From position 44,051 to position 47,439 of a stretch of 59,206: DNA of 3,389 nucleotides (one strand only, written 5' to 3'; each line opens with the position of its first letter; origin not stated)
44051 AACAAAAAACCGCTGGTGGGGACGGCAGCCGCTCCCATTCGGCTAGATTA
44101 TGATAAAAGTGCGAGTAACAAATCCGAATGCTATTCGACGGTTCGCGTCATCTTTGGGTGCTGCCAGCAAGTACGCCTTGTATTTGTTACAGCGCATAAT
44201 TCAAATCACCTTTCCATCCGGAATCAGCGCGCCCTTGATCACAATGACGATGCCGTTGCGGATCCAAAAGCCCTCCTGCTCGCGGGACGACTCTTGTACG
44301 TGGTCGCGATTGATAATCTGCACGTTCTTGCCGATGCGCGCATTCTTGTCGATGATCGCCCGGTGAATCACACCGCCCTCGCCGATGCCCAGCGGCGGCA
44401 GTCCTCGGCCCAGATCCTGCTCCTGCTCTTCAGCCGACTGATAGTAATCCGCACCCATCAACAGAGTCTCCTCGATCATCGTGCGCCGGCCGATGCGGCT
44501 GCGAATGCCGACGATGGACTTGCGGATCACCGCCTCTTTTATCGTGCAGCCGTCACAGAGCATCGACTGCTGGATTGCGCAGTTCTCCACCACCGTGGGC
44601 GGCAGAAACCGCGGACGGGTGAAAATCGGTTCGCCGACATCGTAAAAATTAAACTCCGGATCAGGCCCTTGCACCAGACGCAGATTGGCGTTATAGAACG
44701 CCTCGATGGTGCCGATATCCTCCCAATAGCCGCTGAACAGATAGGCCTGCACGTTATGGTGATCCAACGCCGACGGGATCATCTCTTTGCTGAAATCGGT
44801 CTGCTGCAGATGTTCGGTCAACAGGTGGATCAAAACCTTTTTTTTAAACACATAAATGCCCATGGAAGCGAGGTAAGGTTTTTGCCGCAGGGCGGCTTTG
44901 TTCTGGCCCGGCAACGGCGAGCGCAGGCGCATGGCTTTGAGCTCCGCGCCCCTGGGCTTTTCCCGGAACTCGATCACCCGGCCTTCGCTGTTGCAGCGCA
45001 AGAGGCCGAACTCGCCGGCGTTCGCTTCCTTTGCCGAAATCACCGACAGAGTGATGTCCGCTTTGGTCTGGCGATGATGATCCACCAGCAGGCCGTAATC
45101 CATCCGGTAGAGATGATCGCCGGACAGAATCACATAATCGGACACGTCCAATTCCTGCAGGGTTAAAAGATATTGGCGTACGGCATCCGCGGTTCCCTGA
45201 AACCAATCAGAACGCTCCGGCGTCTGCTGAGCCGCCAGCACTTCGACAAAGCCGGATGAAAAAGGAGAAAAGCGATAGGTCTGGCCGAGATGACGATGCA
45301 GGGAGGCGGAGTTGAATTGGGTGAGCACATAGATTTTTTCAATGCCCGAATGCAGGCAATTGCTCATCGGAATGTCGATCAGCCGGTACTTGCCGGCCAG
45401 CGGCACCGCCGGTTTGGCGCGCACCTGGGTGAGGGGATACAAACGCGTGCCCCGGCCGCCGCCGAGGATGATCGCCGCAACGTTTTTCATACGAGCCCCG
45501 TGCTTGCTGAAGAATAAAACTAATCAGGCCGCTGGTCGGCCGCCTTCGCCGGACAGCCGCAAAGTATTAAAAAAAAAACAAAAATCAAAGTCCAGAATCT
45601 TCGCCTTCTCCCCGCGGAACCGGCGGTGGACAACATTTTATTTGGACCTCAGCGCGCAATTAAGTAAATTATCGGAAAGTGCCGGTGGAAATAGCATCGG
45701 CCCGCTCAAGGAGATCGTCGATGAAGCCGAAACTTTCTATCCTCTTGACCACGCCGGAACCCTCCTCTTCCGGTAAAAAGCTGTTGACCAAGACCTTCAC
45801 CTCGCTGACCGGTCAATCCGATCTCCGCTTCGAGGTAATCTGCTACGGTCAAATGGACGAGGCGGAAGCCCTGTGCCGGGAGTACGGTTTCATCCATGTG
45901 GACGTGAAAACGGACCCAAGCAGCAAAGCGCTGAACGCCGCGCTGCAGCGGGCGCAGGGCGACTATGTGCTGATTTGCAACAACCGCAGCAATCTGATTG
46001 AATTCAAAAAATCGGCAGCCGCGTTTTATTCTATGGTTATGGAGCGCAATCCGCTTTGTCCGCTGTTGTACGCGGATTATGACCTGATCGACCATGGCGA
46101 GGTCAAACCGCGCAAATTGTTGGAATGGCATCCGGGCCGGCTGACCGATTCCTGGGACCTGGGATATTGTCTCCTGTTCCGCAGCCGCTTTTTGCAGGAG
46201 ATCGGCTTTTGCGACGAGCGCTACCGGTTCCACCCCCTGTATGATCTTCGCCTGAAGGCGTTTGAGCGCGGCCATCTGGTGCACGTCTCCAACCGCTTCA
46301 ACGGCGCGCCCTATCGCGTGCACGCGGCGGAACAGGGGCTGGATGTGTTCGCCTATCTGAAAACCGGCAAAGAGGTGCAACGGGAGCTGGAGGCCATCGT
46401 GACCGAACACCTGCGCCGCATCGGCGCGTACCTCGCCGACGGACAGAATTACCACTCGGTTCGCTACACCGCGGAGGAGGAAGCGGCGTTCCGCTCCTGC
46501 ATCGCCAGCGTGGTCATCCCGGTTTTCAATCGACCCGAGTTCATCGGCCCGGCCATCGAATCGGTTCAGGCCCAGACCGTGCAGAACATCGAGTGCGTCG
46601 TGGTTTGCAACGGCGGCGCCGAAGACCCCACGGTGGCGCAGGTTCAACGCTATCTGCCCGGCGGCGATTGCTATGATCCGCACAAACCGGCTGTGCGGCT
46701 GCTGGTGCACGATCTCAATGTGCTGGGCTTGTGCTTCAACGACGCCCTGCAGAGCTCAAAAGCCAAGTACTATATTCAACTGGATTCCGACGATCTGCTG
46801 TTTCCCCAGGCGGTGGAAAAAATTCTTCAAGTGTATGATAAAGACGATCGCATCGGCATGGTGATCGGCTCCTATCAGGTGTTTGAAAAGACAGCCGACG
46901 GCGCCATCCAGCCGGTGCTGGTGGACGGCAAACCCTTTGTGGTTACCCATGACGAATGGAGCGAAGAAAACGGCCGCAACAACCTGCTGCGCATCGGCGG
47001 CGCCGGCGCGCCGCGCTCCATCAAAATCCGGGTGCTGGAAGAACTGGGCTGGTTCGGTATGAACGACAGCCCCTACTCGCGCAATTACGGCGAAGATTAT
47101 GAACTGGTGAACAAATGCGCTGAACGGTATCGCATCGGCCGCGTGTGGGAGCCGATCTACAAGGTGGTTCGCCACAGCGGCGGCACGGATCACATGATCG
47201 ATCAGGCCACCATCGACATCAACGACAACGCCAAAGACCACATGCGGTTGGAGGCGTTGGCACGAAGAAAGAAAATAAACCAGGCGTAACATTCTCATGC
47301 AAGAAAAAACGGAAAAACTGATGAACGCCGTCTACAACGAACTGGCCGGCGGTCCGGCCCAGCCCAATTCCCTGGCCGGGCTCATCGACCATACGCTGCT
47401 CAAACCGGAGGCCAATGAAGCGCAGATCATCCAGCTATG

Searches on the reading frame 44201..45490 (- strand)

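Call 48: search_protein_families(library=pfam, proteins=[window:44201-45490:-], max_evalue=0.00001)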
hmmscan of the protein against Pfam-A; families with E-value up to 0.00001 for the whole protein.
window:44201-45490:- (429 aa): 4 families
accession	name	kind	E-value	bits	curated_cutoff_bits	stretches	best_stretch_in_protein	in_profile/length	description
PF00483.29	NTP_transferase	-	4e-65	220.2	21.2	1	6-272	2-242/245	Nucleotidyl transferase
PF25247.1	LbH_GLGC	-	5.4e-52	175.8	27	1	294-428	1-135/135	GLGC left-handed parallel beta-helix domain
PF24894.1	Hexapep_GlmU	-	2.8e-09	37.4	23.3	0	302-346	12-56/104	GlmU-like, C-terminal hexapeptide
PF25084.1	LbH_EIF2B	-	2e-06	28.2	54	0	300-346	47-94/105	EIF2B subunit epsilon LbH domain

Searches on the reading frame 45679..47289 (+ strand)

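Call 48: search_protein_families(library=pfam, proteins=[window:45679-47289:+], max_evalue=0.00001)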
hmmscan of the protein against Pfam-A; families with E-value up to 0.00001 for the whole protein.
window:45679-47289:+ (536 aa): 1 family
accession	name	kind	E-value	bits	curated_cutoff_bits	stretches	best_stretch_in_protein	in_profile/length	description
PF00535.33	Glycos_transf_2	-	1.5e-24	87.3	23.3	1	277-405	1-122/168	Glycosyl transferase family 2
